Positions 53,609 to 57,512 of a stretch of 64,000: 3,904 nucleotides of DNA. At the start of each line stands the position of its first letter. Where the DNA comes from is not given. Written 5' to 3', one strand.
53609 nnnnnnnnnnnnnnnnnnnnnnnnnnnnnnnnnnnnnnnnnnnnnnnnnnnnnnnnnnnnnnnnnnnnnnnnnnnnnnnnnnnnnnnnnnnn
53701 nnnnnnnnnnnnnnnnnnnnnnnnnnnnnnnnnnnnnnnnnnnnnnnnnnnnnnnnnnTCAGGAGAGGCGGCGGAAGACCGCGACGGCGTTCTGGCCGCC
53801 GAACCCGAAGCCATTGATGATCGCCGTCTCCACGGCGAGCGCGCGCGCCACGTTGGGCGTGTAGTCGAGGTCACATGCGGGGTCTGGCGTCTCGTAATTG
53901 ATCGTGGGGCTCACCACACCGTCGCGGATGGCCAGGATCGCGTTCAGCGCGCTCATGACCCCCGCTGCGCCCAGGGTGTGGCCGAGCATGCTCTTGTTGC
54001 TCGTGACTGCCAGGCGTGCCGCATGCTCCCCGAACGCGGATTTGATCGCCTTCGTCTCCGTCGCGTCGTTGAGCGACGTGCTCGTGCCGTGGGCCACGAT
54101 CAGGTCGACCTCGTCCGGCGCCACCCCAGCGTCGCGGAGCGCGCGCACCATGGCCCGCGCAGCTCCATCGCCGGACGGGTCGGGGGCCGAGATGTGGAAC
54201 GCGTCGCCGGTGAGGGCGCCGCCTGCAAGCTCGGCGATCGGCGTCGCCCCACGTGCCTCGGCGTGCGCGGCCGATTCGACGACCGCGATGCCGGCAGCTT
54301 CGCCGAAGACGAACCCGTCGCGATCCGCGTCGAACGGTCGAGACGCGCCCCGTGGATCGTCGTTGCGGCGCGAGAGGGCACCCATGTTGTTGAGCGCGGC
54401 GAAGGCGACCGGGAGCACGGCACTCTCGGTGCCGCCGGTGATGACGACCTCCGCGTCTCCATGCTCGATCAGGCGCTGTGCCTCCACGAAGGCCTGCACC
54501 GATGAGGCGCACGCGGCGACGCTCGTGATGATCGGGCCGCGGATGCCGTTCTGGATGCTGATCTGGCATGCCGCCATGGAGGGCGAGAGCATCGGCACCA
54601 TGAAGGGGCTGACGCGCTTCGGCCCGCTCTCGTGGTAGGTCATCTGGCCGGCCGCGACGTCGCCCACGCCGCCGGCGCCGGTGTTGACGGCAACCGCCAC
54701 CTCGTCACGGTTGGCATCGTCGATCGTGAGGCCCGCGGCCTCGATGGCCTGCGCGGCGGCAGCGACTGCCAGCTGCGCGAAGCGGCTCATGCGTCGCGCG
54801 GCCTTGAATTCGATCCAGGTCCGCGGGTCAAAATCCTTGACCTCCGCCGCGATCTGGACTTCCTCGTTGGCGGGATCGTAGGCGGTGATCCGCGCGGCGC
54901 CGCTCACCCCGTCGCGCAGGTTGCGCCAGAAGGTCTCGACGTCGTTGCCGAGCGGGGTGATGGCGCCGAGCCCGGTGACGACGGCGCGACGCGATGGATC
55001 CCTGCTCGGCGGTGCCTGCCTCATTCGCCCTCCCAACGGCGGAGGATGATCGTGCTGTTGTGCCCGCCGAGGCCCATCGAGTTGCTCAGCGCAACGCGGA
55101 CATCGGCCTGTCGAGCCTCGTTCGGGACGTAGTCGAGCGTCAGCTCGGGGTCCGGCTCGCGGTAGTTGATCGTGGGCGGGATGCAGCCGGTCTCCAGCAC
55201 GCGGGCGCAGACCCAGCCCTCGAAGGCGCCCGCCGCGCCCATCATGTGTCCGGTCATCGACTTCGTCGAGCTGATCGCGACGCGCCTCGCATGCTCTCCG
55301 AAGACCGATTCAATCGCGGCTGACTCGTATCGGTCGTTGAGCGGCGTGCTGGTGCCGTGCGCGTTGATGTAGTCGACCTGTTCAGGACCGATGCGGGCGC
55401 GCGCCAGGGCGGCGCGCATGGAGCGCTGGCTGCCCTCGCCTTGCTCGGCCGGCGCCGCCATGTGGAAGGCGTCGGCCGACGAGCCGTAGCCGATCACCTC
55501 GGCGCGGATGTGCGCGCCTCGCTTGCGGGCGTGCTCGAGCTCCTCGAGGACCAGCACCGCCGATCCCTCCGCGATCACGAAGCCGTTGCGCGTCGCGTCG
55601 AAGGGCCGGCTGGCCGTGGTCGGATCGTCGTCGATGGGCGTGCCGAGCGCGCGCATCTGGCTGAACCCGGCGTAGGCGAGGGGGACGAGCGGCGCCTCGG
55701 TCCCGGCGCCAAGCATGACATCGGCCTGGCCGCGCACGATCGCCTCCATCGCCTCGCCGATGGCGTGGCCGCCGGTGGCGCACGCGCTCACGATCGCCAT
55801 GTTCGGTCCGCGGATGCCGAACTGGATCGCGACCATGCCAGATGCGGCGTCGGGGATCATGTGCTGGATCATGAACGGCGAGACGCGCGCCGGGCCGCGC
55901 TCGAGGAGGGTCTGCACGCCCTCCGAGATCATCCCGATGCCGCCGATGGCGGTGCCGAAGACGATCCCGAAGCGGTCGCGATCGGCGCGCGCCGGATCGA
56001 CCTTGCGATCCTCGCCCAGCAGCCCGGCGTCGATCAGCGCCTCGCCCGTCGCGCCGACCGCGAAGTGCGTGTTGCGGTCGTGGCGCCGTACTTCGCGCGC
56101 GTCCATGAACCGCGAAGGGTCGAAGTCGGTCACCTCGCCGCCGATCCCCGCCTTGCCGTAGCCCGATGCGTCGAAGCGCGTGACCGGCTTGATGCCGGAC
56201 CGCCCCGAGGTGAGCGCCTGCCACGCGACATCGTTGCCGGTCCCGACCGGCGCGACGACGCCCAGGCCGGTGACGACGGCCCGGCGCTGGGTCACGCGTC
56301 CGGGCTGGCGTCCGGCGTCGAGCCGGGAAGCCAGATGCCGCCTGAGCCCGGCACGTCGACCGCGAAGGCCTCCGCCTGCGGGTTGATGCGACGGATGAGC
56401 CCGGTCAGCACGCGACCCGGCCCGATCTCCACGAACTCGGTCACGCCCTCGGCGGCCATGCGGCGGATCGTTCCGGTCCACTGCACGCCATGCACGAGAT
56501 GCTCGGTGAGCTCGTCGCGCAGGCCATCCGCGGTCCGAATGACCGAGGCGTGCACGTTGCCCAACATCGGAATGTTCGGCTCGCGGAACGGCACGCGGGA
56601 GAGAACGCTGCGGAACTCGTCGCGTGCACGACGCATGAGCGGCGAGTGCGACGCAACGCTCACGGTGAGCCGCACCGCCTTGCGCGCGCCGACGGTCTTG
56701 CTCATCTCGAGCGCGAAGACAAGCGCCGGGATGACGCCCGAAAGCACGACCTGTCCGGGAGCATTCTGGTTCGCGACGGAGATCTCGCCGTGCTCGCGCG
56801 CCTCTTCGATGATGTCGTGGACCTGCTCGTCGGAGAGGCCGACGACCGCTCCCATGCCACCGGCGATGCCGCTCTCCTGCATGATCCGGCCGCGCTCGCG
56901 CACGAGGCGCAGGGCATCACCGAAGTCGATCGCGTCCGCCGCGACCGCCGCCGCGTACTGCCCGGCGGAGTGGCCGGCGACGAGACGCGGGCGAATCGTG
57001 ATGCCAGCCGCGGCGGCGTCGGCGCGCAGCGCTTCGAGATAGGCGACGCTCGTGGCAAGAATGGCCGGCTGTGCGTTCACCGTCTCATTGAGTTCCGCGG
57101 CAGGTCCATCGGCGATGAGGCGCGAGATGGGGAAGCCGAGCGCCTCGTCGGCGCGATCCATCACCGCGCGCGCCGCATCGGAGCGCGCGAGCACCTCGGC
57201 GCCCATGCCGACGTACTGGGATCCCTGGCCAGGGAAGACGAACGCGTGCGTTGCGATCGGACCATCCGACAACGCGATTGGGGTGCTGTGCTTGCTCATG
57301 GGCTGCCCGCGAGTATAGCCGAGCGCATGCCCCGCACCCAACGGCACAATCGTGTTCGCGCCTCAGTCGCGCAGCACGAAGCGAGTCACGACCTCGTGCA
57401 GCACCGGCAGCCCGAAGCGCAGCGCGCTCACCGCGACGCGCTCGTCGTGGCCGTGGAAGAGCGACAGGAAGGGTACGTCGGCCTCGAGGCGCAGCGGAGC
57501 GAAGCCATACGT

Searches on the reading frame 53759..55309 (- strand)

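Call 11: search_protein_families(library=pfam, proteins=[window:53759-55309:-], max_evalue=0.001)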
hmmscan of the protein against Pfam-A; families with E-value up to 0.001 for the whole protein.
window:53759-55309:- (516 aa): 2 families
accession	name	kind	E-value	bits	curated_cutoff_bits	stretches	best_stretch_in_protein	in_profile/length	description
PF00109.32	ketoacyl-synt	-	3.7e-52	177.9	20.8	1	107-349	2-251/252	Beta-ketoacyl synthase, N-terminal domain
PF02801.28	Ketoacyl-synt_C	-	2.7e-37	127.9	20.8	1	359-473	2-119/119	Beta-ketoacyl synthase, C-terminal domain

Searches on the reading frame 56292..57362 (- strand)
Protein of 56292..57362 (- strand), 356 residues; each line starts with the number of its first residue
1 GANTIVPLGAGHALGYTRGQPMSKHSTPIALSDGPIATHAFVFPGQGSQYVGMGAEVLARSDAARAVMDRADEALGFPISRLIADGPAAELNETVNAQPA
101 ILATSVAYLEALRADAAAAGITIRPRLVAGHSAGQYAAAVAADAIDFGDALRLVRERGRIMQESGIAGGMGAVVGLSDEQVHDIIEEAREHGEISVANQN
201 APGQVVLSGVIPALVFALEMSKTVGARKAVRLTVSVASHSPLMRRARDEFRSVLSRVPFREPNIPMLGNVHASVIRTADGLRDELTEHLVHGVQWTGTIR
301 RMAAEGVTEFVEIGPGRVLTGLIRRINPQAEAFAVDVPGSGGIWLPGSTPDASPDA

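Call 11: search_protein_families(library=pfam, proteins=[window:56292-57362:-], max_evalue=0.001)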
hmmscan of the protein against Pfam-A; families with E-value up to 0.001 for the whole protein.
window:56292-57362:- (356 aa): 1 family
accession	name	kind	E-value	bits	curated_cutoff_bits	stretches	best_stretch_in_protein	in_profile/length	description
PF00698.26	Acyl_transf_1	-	1.5e-41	143.3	32.7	1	41-324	2-276/319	Acyl transferase domain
